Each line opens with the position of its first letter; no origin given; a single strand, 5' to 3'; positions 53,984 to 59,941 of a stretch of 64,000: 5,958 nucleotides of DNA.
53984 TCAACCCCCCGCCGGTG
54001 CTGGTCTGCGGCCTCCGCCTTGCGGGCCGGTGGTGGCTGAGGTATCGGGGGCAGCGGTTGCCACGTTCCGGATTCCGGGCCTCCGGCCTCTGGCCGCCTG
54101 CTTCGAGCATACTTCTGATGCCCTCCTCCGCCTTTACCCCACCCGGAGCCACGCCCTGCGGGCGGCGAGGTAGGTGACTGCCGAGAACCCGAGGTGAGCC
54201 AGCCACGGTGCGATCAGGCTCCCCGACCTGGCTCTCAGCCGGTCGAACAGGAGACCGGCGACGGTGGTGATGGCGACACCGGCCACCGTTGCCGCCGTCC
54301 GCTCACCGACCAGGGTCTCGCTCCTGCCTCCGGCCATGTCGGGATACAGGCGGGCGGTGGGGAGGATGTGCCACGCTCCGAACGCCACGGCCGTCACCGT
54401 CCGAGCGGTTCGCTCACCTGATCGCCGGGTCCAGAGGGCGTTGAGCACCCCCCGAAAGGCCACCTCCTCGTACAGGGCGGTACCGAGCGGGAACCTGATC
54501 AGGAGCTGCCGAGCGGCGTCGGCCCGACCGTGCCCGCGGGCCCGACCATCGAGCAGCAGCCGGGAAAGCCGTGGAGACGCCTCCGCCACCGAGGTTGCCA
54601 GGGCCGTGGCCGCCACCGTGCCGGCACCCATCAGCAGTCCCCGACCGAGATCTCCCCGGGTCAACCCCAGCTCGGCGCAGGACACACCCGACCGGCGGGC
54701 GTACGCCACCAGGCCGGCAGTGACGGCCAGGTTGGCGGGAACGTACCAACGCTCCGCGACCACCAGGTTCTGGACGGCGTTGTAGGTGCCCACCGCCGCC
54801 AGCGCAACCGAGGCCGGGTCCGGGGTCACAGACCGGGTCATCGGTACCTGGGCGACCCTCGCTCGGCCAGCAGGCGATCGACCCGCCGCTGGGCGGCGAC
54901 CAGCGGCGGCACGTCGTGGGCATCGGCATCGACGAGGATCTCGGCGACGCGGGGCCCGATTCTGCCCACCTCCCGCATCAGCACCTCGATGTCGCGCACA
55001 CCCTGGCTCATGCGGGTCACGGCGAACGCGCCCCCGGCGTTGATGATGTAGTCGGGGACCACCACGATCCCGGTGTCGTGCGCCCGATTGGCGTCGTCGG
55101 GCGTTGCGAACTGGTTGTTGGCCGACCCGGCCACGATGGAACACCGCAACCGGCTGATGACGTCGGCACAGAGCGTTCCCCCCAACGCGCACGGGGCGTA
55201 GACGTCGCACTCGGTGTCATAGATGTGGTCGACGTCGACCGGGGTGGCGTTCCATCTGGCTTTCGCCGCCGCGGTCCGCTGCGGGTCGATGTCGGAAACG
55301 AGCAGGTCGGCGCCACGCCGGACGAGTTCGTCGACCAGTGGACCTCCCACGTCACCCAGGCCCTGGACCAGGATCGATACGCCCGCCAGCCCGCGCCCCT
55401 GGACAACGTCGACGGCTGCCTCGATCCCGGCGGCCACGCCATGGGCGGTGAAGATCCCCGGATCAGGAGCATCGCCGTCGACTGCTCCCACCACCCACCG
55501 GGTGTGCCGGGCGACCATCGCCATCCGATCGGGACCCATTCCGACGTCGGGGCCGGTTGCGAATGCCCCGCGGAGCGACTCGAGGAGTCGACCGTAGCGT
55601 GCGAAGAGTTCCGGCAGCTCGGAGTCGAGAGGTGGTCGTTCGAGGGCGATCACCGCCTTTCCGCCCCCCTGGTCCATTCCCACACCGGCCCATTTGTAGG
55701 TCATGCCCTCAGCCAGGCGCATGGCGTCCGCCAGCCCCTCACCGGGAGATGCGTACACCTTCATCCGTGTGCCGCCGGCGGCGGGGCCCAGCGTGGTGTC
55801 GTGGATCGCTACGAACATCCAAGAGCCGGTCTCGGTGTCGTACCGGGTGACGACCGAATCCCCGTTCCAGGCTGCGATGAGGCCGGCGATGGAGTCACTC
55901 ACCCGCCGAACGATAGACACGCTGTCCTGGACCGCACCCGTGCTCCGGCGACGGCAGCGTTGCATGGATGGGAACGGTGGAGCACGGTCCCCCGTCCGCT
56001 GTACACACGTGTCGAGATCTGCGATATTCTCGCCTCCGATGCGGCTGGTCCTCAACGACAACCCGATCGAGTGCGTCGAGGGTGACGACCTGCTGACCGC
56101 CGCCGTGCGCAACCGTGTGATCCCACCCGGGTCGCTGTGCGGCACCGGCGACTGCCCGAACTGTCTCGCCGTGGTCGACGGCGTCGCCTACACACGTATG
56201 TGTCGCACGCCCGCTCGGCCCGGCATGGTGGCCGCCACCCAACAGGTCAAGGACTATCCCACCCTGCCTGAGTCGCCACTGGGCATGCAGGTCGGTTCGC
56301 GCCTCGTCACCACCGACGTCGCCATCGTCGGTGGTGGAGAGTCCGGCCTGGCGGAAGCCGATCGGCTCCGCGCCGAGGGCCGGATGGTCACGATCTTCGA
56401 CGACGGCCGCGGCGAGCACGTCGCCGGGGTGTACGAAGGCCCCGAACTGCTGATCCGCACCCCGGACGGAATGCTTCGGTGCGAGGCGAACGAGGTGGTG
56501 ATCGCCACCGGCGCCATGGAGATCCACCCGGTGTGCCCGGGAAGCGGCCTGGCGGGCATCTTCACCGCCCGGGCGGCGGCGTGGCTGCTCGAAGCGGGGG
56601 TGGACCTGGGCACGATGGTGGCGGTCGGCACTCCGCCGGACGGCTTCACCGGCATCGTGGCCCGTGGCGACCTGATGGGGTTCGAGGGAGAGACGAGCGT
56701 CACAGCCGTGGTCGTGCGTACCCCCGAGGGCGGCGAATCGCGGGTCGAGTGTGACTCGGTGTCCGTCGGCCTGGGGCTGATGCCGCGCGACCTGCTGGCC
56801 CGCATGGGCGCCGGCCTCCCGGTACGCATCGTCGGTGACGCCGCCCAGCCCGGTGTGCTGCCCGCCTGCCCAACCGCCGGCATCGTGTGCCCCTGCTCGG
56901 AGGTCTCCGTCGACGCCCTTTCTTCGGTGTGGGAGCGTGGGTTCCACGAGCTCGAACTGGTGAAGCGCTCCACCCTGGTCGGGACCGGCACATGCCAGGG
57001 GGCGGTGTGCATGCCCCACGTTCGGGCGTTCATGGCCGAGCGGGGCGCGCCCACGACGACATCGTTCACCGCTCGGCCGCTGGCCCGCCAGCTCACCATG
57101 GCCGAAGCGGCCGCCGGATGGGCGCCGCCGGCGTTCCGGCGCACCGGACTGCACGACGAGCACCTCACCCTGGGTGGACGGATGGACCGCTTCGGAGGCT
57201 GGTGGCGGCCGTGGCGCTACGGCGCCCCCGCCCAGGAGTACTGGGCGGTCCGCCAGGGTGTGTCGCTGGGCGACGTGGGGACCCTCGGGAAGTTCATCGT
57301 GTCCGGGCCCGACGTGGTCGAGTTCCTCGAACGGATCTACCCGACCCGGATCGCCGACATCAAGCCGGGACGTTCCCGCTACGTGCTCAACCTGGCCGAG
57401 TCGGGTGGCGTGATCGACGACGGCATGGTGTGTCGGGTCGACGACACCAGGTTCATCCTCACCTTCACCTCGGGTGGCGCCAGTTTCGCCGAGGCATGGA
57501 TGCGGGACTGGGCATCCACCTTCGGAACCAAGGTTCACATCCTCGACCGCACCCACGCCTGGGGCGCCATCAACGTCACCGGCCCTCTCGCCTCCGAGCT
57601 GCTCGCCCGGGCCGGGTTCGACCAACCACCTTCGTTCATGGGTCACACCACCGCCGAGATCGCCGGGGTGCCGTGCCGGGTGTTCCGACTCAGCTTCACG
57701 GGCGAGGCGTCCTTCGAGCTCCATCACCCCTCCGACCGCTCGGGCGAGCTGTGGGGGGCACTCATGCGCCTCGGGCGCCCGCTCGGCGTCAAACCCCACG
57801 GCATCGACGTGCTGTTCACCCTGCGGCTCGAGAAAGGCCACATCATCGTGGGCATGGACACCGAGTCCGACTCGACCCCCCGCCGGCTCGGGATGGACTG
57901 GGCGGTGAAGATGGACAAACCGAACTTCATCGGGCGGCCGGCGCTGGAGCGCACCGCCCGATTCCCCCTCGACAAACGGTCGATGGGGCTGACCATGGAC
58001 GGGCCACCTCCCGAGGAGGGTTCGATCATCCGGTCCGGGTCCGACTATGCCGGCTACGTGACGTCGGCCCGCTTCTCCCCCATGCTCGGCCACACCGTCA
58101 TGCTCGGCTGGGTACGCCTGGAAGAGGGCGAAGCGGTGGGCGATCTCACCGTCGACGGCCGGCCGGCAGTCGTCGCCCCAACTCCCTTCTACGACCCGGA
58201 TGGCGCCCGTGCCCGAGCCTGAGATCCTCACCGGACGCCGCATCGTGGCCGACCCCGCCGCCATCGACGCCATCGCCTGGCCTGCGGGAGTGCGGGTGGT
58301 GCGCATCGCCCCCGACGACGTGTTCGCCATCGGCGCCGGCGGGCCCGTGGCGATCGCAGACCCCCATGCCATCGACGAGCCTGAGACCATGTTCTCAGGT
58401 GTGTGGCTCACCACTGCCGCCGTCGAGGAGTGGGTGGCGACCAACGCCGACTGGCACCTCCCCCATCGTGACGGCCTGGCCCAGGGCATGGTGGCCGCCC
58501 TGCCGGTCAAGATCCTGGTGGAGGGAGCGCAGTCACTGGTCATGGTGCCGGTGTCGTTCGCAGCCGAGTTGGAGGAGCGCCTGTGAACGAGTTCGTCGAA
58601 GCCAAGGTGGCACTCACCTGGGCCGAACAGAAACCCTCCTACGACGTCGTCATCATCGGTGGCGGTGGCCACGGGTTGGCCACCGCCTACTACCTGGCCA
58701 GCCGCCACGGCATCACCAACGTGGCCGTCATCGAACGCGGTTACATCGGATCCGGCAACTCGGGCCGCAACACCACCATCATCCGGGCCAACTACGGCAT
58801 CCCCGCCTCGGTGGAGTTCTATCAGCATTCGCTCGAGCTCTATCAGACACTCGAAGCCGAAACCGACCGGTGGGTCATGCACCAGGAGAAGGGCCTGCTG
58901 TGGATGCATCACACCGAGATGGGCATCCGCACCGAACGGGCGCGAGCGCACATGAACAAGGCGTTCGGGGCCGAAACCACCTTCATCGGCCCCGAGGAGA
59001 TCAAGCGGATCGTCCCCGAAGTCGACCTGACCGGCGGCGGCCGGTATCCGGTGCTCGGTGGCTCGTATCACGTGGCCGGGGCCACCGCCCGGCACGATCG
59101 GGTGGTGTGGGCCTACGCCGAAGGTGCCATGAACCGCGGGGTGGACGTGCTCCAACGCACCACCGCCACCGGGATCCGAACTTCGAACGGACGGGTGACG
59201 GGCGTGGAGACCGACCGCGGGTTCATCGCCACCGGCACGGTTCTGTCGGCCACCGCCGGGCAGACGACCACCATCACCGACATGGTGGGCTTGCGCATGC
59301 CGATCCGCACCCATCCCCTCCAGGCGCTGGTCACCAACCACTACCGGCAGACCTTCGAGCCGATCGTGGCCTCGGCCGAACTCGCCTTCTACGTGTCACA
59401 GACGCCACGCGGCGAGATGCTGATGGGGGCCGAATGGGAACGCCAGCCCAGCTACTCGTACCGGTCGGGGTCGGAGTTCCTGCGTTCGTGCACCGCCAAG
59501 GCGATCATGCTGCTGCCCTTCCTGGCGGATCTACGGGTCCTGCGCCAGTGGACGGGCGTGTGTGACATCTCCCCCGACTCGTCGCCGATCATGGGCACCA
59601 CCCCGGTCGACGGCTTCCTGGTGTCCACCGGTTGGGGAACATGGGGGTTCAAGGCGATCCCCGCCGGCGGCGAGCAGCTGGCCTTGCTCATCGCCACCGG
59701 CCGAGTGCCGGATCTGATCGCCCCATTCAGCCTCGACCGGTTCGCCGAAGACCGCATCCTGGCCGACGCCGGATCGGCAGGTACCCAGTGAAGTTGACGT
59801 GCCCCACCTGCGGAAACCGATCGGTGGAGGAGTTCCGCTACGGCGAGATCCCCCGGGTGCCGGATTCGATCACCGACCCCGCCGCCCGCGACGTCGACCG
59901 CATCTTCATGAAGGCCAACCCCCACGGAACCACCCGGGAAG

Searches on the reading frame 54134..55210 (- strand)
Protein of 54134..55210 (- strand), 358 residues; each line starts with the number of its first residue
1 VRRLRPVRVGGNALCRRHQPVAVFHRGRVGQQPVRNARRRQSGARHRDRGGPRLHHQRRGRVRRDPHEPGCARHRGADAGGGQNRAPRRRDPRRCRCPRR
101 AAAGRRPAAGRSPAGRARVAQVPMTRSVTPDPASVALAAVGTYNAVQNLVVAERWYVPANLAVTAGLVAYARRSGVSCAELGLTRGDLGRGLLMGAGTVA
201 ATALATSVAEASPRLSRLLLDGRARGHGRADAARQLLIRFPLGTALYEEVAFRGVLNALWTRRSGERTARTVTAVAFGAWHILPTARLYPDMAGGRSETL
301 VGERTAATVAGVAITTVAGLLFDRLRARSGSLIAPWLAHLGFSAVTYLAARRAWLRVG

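Call 85: search_protein_families(library=pfam, proteins=[window:54134-55210:-], max_evalue=0.00001)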
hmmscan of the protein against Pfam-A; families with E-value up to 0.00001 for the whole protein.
window:54134-55210:- (358 aa): 1 family
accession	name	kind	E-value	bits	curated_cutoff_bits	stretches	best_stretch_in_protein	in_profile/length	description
PF02517.21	Rce1-like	-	7.7e-15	55.4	22.4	1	237-344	8-92/93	Type II CAAX prenyl endopeptidase Rce1-like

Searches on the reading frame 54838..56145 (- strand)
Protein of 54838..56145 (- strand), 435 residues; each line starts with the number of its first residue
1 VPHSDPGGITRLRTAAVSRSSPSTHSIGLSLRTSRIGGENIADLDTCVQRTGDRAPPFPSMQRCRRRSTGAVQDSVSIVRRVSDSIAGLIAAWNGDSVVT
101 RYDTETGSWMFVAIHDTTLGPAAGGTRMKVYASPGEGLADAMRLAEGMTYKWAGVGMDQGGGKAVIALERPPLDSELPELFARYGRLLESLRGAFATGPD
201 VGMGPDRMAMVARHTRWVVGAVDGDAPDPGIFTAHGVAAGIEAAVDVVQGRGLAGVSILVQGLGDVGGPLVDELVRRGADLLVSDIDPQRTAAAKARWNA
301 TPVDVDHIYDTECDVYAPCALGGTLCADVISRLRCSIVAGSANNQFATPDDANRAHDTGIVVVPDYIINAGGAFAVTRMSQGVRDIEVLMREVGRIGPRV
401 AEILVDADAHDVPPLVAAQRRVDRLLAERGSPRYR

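Call 41: search_protein_families(library=pfam, proteins=[window:54838-56145:-], max_evalue=0.00001)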
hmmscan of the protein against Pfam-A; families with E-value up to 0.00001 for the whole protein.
window:54838-56145:- (435 aa): 2 families
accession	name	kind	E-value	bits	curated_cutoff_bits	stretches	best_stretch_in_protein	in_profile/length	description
PF02812.23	ELFV_dehydrog_N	-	3.4e-15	56.3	25.3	1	111-215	24-127/129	Glu/Leu/Phe/Val dehydrogenase, dimerisation domain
PF00208.27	ELFV_dehydrog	-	2.1e-11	44.4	23.4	1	299-373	98-174/241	Glutamate/Leucine/Phenylalanine/Valine dehydrogenase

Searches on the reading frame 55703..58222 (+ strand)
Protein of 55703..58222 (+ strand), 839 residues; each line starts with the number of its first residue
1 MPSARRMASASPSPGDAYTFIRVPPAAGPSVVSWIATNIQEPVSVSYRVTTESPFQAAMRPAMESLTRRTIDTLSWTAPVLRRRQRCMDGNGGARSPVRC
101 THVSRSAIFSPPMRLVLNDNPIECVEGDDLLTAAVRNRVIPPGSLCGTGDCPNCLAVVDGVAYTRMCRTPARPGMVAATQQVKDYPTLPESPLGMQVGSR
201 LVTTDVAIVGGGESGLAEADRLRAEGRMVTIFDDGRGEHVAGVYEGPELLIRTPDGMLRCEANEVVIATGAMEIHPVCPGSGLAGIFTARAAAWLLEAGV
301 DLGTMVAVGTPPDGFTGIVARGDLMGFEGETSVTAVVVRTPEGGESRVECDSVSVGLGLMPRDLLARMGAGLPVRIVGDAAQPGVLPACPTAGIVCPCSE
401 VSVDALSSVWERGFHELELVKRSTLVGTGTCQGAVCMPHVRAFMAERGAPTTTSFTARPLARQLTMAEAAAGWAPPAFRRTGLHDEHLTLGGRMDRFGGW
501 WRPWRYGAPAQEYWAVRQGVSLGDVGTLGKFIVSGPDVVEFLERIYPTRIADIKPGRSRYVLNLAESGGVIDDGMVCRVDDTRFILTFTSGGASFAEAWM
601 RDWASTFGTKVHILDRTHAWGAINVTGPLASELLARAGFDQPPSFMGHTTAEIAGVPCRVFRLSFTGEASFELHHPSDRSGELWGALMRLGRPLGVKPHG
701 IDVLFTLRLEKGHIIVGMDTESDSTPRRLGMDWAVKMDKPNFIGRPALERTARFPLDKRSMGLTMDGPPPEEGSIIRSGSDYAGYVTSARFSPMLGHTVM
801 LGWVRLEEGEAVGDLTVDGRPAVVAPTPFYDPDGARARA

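Call 41: search_protein_families(library=pfam, proteins=[window:55703-58222:+], max_evalue=0.00001)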
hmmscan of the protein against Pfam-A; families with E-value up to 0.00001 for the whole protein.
window:55703-58222:+ (839 aa): 4 families
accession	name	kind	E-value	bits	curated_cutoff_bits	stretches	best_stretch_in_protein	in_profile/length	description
PF01571.26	GCV_T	-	4.3e-64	216.7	25.6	1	483-734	1-255/255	Aminomethyltransferase folate-binding domain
PF08669.17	GCV_T_C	-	1.1e-10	41.7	25.9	1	758-831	1-80/80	Glycine cleavage T-protein C-terminal barrel domain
PF13510.11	Fer2_4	-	6.9e-10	39.3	22.8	1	113-181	4-81/82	2Fe-2S iron-sulfur cluster binding domain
PF04324.20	Fer2_BFD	-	3.1e-06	27.9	26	1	394-446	1-50/50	BFD-like [2Fe-2S] binding domain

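Call 74: search_protein_families(library=ncbifam, proteins=[window:55703-58222:+], max_evalue=1e-10)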
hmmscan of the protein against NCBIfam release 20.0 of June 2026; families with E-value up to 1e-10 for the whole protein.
window:55703-58222:+ (839 aa): 6 families
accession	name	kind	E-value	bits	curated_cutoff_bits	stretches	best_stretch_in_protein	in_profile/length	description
TIGR01372.1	soxA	subfamily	2.3e-82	277.3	1164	1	400-838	523-995/996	sarcosine oxidase subunit alpha family protein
NF001567.0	PRK00389.1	subfamily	1.4e-58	198.6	300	1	478-831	3-354/359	glycine cleavage system aminomethyltransferase GcvT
NF053776.1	TmaoDeMthMsil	equivalog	1.8e-51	175.6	1100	1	477-839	384-763/763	trimethylamine N-oxide demethylase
TIGR00528.1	gcvT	equivalog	1.1e-46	159.5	235.85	1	479-817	2-343/362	glycine cleavage system aminomethyltransferase GcvT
NF010093.0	PRK13579.1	equivalog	2.4e-41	141.7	459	1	478-820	9-350/371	glycine cleavage system aminomethyltransferase GcvT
NF009133.0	PRK12486.1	equivalog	1.2e-20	73.8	410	1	510-818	45-353/369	dimethylsulfoniopropionate demethylase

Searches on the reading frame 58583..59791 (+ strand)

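Call 41: search_protein_families(library=pfam, proteins=[window:58583-59791:+], max_evalue=0.00001)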
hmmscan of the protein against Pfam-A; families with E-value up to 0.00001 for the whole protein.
window:58583-59791:+ (402 aa): 1 family
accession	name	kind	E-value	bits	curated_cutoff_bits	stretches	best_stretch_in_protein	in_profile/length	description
PF01266.30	DAO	-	1.5e-59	202.7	27.9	1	21-367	1-351/353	FAD dependent oxidoreductase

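Call 74: search_protein_families(library=ncbifam, proteins=[window:58583-59791:+], max_evalue=1e-10)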
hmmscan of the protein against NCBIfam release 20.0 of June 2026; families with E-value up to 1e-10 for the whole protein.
window:58583-59791:+ (402 aa): 7 families
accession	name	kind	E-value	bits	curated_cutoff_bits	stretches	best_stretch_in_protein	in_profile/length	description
TIGR01373.1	soxB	subfamily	5.8e-128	427.2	529.45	1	14-393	25-405/407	sarcosine oxidase subunit beta family protein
TIGR02352.1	thiamin_ThiO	equivalog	1.4e-22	80.3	250.8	1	22-372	1-349/351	glycine oxidase ThiO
NF008425.0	PRK11259.1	equivalog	6.4e-20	71.4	257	1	18-388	3-376/377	N-methyl-L-tryptophan oxidase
NF001933.0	PRK00711.1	subfamily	7.4e-17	61.5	383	1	80-389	112-418/429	D-amino acid dehydrogenase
TIGR01377.1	soxA_mon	subfamily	1.2e-14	53.9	479.65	1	20-244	1-216/381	amino oxidase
TIGR03329.1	Phn_aa_oxid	hypoth_equivalog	2.6e-12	46.3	632.8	0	19-65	24-70/460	putative aminophosphonate oxidoreductase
TIGR03364.1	HpnW_proposed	hypoth_equivalog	3e-11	43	285.1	0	20-251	1-220/365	TIGR03364 family FAD-dependent oxidoreductase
